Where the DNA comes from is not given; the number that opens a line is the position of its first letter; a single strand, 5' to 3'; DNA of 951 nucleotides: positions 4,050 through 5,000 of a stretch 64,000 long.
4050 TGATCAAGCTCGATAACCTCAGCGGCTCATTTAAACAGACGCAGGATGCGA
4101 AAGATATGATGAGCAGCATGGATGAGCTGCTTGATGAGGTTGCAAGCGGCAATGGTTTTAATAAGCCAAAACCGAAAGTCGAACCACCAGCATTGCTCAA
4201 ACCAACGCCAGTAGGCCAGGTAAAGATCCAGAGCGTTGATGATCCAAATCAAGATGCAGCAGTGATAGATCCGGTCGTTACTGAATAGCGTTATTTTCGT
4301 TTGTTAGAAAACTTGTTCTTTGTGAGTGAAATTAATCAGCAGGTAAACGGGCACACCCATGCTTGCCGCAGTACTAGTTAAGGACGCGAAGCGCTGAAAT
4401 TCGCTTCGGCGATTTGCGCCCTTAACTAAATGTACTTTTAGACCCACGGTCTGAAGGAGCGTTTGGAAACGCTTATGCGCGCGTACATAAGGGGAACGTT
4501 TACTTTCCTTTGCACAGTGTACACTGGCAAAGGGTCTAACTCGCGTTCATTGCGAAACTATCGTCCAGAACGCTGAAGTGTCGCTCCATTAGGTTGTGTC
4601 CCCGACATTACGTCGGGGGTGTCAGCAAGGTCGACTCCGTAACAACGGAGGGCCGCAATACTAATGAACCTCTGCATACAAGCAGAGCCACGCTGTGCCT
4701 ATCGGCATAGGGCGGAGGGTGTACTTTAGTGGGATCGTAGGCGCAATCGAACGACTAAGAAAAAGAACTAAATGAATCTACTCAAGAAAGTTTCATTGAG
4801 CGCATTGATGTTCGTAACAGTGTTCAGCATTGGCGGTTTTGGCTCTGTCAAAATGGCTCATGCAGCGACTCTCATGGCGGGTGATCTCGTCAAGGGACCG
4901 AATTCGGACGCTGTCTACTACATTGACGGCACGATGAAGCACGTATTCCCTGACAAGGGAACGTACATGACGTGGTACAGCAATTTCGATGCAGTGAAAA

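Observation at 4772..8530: The giant surface protein has triple N-terminal repeats and dense NxS/T and Ser/Thr content beside a glycosylation locus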

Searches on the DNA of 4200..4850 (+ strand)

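Call 41: search_rna_families(source=window, start=4200, end=4850, threshold=evalue, max_evalue=1)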
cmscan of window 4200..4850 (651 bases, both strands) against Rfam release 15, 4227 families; matches with E-value up to 1: 0.
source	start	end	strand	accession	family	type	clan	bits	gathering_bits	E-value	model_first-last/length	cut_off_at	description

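Call 94: build_rna_model(alignment_id=A7, structure=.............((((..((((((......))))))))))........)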
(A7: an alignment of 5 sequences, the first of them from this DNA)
Model R1 built from alignment A7 (5 sequences, 49 columns); structure: as given.
model positions 47; base pairs 10; branch points 0; effective number of sequences 5; information 0.865 bits per position. Calibrated on 0.2 Mb of random sequence (short: E-values are rough).
structure used (alignment columns):
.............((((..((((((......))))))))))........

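Call 95: search_with_rna_model(model_id=R1, sources=[window, L001, L002, L003, L004, L005, L006, L007, L008, L129, L130, L131, L132, L133, L009, L010, L011, L012, L013, L014, L015, L016, L017, L018, L019, L020, L021, L022, L023, L024, L025, L026, L027, L028, L029, L030, L031, L032, L033, L034, L035, L036, L037, L038, L039, L040, L041, L042, L043, L044, L045, L046, L047, L048, L049, L050, L051, L052, L053, L054, L055, L056, L057, L058, L059, L060, L061, L062, L063, L064, L065, L066, L067, L068, L069, L070, L071, L072, L073, L074, L075, L076, L077, L078, L079, L080, L081, L082, L083, L084, L085, L086, L087, L088], max_evalue=1, make_alignment=true)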
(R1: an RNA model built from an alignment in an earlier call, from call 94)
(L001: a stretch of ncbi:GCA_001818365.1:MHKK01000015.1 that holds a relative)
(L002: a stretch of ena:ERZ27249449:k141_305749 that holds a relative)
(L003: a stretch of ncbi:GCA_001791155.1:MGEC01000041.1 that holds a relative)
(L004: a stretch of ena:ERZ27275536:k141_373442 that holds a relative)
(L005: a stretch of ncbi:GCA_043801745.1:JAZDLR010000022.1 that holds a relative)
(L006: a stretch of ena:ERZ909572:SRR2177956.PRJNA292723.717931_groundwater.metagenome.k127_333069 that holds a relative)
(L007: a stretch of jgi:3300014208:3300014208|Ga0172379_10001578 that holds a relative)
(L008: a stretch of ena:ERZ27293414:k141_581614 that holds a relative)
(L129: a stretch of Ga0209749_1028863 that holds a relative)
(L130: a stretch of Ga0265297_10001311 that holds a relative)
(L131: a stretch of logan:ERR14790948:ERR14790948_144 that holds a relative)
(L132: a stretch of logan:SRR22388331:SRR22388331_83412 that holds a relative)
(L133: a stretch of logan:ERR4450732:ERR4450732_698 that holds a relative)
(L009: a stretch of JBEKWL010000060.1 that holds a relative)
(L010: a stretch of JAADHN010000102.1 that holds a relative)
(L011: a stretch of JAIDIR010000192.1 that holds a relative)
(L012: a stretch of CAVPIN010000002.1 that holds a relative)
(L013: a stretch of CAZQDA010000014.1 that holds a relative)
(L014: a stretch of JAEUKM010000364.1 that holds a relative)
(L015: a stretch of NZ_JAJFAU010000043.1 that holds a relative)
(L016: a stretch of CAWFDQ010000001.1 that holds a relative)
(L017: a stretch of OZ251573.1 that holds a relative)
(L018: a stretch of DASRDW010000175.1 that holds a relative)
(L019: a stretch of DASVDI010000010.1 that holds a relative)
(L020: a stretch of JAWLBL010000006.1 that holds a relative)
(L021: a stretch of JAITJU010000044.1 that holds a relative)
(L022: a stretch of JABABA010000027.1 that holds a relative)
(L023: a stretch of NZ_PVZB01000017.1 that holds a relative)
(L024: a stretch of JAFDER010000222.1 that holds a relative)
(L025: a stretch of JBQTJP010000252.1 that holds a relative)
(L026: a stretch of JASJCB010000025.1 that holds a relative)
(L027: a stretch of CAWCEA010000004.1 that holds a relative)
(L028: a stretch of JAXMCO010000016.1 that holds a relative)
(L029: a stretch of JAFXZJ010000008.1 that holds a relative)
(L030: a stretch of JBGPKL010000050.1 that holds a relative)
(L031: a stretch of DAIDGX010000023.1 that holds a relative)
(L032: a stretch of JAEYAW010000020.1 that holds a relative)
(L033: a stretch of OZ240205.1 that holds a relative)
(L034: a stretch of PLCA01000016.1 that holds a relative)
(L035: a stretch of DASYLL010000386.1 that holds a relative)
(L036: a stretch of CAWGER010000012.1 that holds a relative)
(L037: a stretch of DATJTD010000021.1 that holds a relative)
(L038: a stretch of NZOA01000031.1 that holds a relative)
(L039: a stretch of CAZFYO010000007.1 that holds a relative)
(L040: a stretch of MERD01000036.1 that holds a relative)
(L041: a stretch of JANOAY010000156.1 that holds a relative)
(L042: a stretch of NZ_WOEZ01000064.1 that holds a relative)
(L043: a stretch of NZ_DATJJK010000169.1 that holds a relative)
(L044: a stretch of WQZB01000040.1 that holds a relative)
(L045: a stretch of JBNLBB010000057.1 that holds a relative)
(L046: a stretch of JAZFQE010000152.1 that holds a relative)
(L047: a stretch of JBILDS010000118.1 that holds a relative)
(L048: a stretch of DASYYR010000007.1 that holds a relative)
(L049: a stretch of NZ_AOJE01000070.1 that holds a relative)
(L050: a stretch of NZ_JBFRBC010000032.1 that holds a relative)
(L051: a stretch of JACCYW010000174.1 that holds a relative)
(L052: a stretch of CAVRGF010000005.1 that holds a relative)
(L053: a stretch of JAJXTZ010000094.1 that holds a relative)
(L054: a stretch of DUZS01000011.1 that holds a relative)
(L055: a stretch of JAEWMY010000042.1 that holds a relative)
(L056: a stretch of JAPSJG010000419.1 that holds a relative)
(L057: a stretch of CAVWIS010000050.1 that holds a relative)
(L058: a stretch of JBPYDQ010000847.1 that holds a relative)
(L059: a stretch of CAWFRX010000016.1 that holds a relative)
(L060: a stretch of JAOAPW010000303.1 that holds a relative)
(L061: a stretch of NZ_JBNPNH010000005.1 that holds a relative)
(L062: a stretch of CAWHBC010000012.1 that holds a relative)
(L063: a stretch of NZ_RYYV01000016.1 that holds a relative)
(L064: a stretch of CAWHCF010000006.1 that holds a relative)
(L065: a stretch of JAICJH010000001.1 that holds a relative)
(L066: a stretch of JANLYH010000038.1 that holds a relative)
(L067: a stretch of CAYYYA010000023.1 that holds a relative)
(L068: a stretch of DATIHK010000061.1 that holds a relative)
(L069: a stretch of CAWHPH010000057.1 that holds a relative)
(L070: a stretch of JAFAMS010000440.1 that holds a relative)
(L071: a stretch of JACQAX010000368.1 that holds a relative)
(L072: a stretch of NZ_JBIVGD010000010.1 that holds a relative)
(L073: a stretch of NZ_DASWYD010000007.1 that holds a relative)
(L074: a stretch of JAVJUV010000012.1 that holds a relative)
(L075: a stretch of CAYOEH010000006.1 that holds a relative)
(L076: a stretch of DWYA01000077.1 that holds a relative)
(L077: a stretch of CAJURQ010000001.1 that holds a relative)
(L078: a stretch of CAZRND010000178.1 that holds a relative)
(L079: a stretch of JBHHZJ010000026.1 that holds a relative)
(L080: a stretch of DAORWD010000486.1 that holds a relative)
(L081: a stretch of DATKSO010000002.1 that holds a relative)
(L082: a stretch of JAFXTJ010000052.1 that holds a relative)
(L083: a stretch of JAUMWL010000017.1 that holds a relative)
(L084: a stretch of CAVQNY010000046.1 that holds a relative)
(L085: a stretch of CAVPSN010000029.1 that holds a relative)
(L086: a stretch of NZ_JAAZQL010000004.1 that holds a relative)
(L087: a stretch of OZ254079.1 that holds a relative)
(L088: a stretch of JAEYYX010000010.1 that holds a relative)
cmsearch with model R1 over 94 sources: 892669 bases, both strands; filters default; matches with E-value up to 1: 8.
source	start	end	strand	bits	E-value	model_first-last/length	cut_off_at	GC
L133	5856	5903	+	54.8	1.1e-11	1-47/47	no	0.6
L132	5819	5866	+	54.3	1.6e-11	1-47/47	no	0.62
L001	8985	9031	+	52.8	4.1e-11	1-47/47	no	0.64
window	4616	4661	+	52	6.8e-11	1-47/47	no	0.61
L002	9873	9918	+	42.6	2.6e-08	1-47/47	no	0.5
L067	780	827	+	28.3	0.00021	1-47/47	no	0.62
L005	7883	7932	+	21.7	0.014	1-47/47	no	0.56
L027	3581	3601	-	16.1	0.47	17-37/47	no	0.62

Alignment A8: 8 matches aligned to the model, 51 columns, each read 5' to 3' on its own strand. Consensus structure (alignment columns), stored with it:
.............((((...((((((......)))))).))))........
